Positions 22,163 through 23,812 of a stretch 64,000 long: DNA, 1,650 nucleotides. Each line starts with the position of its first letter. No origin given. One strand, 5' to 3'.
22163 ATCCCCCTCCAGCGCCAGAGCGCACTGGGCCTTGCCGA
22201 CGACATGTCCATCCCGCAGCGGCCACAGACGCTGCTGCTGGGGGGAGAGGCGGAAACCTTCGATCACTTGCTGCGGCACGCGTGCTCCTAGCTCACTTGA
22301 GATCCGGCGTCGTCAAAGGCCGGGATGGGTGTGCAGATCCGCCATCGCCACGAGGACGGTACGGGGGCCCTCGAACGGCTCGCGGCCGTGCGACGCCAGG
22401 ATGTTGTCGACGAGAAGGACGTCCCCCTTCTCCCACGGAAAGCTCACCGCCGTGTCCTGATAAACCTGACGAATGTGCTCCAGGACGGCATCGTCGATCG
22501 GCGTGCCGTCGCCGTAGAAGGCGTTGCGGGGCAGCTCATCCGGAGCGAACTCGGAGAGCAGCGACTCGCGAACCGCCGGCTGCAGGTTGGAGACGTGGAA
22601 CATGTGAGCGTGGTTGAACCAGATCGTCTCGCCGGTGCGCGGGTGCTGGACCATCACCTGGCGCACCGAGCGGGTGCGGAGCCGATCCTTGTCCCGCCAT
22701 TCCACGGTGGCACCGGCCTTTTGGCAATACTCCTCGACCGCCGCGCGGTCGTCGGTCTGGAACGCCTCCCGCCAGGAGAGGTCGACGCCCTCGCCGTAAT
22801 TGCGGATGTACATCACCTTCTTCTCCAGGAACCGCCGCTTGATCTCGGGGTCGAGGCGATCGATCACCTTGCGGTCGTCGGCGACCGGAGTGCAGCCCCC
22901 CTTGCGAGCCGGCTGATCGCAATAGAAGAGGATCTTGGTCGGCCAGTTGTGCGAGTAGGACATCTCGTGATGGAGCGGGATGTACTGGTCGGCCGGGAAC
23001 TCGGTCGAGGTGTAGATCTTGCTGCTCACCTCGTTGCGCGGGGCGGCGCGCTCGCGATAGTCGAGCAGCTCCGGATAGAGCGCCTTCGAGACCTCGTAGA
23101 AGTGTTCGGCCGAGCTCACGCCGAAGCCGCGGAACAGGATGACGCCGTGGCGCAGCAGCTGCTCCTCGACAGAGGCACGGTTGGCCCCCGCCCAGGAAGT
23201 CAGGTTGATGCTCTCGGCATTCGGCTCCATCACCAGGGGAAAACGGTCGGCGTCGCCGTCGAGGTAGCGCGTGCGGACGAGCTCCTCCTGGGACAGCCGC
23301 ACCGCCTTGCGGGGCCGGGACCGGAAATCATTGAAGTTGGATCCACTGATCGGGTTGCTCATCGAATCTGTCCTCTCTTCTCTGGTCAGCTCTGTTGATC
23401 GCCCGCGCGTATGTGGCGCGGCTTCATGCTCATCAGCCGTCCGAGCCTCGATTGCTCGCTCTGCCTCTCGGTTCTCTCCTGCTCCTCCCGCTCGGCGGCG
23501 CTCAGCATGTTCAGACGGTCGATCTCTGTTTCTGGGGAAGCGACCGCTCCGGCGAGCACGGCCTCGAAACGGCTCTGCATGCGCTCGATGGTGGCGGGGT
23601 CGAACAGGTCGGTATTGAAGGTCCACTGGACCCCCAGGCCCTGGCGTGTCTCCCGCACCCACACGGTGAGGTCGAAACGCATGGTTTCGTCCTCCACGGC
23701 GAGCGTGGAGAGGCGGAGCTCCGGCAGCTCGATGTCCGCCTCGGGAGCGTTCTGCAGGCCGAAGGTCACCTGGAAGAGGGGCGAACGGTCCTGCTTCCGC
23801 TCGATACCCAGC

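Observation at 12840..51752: Four in-line AmbE-like units (X / Glu-type A / embedded FkbM-type MT / T) plus two TauD-type oxygenases inside a 14-module lipopeptide NRPS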

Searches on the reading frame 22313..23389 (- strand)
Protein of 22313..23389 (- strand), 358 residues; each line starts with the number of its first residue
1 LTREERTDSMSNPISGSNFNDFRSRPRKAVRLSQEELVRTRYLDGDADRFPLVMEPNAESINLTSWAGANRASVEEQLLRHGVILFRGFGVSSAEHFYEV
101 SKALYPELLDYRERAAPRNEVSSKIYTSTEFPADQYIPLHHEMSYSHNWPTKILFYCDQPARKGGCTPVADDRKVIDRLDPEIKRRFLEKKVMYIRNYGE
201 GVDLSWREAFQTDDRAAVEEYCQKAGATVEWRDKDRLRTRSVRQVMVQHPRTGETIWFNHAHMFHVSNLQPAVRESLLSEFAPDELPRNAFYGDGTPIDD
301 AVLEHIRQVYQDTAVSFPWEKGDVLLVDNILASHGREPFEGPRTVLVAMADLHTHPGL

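Call 13: search_protein_families(library=ncbifam, proteins=[window:22313-23389:-], max_evalue=0.00001)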
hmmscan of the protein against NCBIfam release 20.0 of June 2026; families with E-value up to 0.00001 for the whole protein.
window:22313-23389:- (358 aa): 1 family
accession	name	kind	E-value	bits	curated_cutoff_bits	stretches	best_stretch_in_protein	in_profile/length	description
NF043003.1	ClavSyn_CS1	equivalog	2.3e-06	27.3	450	0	296-340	229-273/312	clavaminate synthase Cs1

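Call 68: find_homologous_proteins(query=window:22313-23362:-, max_evalue=1e-40)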
Query window:22313-23362:- (349 aa): 4747 proteins with E <= 1e-40 among 8000 candidates; the best 120 are listed.
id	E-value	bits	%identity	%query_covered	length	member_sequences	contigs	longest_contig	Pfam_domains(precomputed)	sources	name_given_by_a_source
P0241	6.6e-237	803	99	100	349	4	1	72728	PF02668.23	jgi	jgi:alpha-ketoglutarate-dependent taurine dioxygenase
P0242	1.3e-232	789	97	100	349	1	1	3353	PF02668.23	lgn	-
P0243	3.2e-219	745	89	100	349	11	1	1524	PF02668.23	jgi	jgi:alpha-ketoglutarate-dependent taurine dioxygenase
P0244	7.0e-210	714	86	100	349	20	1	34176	PF02668.23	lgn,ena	-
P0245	1.0e-206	704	86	99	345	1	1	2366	PF02668.23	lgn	-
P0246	2.1e-176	604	83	89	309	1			PF02668.23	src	-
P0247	4.2e-168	577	69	99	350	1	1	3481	PF02668.23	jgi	jgi:alpha-ketoglutarate-dependent taurine dioxygenase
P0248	6.9e-168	576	68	100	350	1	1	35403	PF02668.23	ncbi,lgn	ncbi:MAG TPA: TauD/TfdA family dioxygenase [Thermoanaerobaculia bacterium]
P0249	2.5e-167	574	67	98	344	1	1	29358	PF02668.23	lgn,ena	-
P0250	2.5e-165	568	72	95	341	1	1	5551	PF02668.23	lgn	-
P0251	3.5e-164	564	66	99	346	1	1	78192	PF02668.23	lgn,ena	-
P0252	5.3e-162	557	67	98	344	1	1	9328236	PF02668.23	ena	-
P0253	8.2e-162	556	70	97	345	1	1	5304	PF02668.23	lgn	-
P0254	1.4e-161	556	67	97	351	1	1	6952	PF02668.23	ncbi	-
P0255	1.5e-161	555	65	100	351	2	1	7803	PF02668.23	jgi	jgi:alpha-ketoglutarate-dependent taurine dioxygenase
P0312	1.3e-150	519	65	98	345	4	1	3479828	PF02668.23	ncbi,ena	-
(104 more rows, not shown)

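Call 70: find_encoding_contigs(protein=P0252, flank=10000, max_places=2)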
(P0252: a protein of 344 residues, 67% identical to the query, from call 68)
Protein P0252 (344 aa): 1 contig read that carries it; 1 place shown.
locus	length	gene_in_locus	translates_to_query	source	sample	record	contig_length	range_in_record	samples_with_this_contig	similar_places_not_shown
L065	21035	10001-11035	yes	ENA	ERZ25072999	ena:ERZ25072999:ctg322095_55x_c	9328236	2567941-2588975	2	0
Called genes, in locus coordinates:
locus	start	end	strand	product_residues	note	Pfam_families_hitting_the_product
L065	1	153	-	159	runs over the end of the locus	-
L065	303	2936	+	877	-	PF01364:Peptidase_C25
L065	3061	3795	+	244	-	-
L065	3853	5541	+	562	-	PF00639:Rotamase, PF13616:Rotamase_3, PF13145:Rotamase_2, PF00639:Rotamase (weak)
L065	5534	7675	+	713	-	PF00884:Sulfatase, PF01663:Phosphodiest, PF16347:SGSH_C, PF23914:TPR_CcmH_CycH (weak), PF13432:TPR_16 (weak), PF14559:TPR_19 (weak), PF13432:TPR_16 (weak), PF14559:TPR_19 (weak), +12 more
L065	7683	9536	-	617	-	PF13145:Rotamase_2, PF00639:Rotamase, PF13145:Rotamase_2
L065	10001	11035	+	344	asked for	PF02668:TauD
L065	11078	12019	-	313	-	PF13650:Asp_protease_2, PF13975:gag-asp_proteas (faint)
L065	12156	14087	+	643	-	PF04055:Radical_SAM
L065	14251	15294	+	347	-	PF02668:TauD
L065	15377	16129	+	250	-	-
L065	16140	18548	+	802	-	PF12704:MacB_PCD, PF02687:FtsX, PF12704:MacB_PCD, PF02687:FtsX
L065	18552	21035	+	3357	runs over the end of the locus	PF00501:AMP-binding, PF23024:AMP-dom_DIP2-like, PF00550:PP-binding, PF00668:Condensation, PF00501:AMP-binding, PF13193:AMP-binding_C, PF00550:PP-binding, PF00668:Condensation, +4 more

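Call 71: find_encoding_contigs(protein=P0312, flank=10000, max_places=2)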
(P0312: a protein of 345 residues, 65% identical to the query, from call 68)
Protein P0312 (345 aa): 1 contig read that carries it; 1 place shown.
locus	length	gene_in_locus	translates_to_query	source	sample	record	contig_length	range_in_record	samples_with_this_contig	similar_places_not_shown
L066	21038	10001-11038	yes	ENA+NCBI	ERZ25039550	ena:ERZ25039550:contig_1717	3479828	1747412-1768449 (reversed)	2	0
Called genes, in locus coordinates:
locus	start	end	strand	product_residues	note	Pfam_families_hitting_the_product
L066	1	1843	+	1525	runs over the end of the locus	PF00550:PP-binding, PF00668:Condensation, PF00501:AMP-binding, PF00550:PP-binding, PF00668:Condensation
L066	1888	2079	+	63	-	-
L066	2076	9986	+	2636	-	PF00668:Condensation, PF00501:AMP-binding, PF13193:AMP-binding_C, PF00550:PP-binding, PF00668:Condensation, PF00501:AMP-binding, PF13193:AMP-binding_C, PF00550:PP-binding, +1 more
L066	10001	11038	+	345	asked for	PF02668:TauD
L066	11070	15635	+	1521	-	-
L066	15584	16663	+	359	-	PF00668:Condensation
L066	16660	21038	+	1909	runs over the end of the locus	PF00501:AMP-binding, PF13193:AMP-binding_C (faint), PF05050:Methyltransf_21, PF00550:PP-binding, PF00668:Condensation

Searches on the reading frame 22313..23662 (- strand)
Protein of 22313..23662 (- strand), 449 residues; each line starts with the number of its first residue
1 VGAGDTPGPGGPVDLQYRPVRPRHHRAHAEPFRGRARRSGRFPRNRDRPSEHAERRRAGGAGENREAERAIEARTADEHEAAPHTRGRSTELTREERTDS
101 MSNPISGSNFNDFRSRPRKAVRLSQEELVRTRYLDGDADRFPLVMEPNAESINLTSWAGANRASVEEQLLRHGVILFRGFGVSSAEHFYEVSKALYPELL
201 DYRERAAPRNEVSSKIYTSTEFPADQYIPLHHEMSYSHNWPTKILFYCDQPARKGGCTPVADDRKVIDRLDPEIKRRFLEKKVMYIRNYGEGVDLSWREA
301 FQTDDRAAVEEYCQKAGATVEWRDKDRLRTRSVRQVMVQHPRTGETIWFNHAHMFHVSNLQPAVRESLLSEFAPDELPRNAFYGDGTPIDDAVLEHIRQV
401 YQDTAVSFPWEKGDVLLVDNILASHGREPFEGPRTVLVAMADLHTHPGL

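Call 3: search_protein_families(library=pfam, proteins=[window:22313-23662:-])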
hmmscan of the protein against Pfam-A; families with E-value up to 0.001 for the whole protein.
window:22313-23662:- (449 aa): 1 family
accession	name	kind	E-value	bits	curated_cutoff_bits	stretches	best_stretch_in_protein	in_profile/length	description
PF02668.22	TauD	-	2.2e-48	165.9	27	1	148-439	10-266/267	Taurine catabolism dioxygenase TauD, TfdA family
